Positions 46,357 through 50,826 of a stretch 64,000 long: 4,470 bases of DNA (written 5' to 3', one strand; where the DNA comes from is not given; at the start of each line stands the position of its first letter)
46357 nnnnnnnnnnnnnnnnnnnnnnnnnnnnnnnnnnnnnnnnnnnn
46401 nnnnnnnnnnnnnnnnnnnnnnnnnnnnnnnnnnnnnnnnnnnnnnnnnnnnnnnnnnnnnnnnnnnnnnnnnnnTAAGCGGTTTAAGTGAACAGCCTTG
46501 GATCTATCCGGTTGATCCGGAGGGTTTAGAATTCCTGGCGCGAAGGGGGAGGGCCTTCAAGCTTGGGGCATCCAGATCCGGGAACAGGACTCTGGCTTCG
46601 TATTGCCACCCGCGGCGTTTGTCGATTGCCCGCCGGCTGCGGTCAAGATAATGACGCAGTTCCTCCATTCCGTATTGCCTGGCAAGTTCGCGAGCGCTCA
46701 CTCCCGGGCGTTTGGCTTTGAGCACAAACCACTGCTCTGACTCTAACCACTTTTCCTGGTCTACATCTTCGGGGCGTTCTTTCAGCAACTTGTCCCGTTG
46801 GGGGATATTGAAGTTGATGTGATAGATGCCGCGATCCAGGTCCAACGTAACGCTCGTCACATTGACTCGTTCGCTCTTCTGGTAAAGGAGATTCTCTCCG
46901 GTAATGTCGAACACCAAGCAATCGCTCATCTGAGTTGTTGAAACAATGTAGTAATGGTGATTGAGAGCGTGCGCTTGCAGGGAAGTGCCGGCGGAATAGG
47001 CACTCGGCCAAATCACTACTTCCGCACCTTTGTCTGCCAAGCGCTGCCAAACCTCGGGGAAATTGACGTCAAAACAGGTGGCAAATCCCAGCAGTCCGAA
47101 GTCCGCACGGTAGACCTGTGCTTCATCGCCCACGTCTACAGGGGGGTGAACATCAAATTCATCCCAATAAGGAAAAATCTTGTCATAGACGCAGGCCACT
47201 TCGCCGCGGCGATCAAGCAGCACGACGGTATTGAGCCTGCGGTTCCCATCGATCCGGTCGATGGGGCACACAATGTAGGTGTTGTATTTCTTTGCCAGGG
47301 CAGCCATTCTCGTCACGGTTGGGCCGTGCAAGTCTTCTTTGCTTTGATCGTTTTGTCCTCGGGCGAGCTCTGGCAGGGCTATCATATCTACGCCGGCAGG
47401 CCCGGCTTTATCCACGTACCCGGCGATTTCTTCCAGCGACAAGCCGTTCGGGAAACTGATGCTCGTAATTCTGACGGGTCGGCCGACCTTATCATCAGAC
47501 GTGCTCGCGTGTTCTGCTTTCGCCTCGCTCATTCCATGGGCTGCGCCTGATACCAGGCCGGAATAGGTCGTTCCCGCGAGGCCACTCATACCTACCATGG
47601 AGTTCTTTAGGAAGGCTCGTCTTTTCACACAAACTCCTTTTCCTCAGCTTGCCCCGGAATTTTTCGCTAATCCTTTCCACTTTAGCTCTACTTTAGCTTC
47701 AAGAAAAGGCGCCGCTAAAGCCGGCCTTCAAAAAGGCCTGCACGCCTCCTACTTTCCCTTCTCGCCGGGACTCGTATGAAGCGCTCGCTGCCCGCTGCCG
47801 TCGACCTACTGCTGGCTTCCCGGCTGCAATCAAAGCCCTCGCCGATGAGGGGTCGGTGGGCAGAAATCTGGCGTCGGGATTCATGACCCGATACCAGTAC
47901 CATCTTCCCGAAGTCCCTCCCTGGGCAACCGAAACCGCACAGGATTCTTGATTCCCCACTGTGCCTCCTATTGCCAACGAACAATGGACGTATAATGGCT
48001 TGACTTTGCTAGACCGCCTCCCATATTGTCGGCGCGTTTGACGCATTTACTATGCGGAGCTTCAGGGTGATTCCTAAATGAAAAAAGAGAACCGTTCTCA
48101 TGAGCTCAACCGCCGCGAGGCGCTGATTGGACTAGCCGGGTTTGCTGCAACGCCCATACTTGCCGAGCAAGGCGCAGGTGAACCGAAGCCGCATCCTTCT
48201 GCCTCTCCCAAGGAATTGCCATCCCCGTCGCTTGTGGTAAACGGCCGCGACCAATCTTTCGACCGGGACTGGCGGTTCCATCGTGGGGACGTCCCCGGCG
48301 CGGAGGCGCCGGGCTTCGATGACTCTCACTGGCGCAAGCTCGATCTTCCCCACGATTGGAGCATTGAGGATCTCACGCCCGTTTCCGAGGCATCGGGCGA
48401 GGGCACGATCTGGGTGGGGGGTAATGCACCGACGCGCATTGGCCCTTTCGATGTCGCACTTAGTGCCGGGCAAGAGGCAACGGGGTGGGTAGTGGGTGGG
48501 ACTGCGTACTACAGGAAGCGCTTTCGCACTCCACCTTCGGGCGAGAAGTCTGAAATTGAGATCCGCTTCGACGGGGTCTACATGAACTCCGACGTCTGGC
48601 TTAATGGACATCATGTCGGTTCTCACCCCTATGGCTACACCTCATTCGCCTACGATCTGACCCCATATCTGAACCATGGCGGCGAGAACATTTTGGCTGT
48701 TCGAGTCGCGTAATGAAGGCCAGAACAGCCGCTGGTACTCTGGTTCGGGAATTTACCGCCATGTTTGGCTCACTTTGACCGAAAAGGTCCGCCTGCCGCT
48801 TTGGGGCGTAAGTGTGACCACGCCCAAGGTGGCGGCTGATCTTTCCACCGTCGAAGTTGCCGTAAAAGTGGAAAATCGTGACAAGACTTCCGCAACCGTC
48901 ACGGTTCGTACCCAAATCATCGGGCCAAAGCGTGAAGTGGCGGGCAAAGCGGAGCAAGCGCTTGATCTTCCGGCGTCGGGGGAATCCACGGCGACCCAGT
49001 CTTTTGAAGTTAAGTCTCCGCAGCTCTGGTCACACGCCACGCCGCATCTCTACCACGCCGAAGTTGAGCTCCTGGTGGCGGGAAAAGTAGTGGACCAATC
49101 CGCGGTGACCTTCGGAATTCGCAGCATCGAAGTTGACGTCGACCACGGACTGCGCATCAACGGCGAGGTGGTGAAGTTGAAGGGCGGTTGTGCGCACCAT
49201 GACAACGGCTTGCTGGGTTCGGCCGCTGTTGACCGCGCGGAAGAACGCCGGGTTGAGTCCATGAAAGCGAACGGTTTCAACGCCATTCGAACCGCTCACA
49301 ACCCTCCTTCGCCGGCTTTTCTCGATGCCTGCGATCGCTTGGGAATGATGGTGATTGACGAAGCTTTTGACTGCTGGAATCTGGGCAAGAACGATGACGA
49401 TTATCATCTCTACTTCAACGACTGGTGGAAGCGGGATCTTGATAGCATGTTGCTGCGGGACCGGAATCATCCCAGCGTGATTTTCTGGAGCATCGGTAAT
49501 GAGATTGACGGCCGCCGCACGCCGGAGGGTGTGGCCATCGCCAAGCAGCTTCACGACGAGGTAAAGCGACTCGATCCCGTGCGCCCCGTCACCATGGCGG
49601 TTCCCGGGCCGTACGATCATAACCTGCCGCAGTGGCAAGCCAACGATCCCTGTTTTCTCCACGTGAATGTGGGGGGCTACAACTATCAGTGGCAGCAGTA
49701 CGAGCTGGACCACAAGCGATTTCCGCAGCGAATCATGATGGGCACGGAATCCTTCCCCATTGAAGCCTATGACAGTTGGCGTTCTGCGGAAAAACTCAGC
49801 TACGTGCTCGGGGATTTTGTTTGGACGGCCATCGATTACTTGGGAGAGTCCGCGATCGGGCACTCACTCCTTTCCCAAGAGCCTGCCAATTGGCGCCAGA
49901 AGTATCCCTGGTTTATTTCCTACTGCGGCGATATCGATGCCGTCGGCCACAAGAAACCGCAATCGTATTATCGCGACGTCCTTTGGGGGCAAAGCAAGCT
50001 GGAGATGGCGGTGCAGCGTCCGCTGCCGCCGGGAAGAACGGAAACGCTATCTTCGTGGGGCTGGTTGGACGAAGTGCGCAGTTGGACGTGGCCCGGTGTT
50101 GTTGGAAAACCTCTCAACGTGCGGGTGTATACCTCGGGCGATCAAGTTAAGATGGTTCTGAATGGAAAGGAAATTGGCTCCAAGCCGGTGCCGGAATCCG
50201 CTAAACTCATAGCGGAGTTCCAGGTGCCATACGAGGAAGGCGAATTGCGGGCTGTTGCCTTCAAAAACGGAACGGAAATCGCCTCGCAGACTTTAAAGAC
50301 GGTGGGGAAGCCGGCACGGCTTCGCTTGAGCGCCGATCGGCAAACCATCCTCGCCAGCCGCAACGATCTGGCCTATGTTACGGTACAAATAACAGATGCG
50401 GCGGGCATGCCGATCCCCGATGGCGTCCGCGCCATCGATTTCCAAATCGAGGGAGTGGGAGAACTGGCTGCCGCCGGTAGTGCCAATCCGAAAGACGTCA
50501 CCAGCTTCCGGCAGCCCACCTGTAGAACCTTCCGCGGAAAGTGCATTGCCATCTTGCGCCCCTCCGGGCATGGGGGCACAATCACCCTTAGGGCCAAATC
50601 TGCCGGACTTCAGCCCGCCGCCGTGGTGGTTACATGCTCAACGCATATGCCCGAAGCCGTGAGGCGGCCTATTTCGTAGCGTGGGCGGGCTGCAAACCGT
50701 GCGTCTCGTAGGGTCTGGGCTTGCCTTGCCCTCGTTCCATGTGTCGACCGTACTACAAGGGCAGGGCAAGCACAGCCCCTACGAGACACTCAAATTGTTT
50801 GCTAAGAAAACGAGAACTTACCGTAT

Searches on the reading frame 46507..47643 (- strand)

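Call 29: search_protein_families(library=pfam, proteins=[window:46507-47643:-], max_evalue=0.0001)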
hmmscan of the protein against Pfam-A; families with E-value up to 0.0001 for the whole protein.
window:46507-47643:- (379 aa): 1 family
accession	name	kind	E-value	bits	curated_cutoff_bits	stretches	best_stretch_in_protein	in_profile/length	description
PF00795.27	CN_hydrolase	-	2.3e-22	80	23.2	1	71-252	19-231/256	Carbon-nitrogen hydrolase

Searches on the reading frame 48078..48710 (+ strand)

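Call 54: search_protein_families(library=pfam, max_evalue=0.0001, proteins=[window:48078-48710:+])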
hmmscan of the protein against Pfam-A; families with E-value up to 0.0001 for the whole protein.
window:48078-48710:+ (211 aa): 3 families
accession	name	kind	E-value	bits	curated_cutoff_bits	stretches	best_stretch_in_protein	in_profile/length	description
PF02837.24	Glyco_hydro_2_N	-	1.2e-19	71.4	28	1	60-210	3-133/169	Glycosyl hydrolases family 2, sugar binding domain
PF22666.2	Glyco_hydro_2_N2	-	5.2e-09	36.8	27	1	131-210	38-117/167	Glycosyl hydrolase 2 galactose-binding domain-like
PF13364.12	BetaGal_ABD2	-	3.6e-05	24.9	23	1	136-210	31-106/112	Beta-galactosidase second all-beta domain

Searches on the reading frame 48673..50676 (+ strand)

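Call 29: search_protein_families(library=pfam, proteins=[window:48673-50676:+], max_evalue=0.0001)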
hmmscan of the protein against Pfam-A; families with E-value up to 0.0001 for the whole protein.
window:48673-50676:+ (668 aa): 4 families
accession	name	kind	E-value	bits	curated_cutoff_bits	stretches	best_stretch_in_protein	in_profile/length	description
PF18565.7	Glyco_hydro2_C5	-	1e-29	102.9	32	1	550-651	1-102/103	Glycoside hydrolase family 2 C-terminal domain 5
PF02836.23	Glyco_hydro_2_C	-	2e-24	86.8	21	1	158-309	6-161/302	Glycosyl hydrolases family 2, TIM barrel domain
PF00703.27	Glyco_hydro_2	-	3.1e-19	70.2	23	1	49-150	8-109/109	Glycosyl hydrolases family 2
PF16355.11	DUF4982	-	3.6e-18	65.7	23.9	1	478-537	1-61/61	Domain of unknown function (DUF4982)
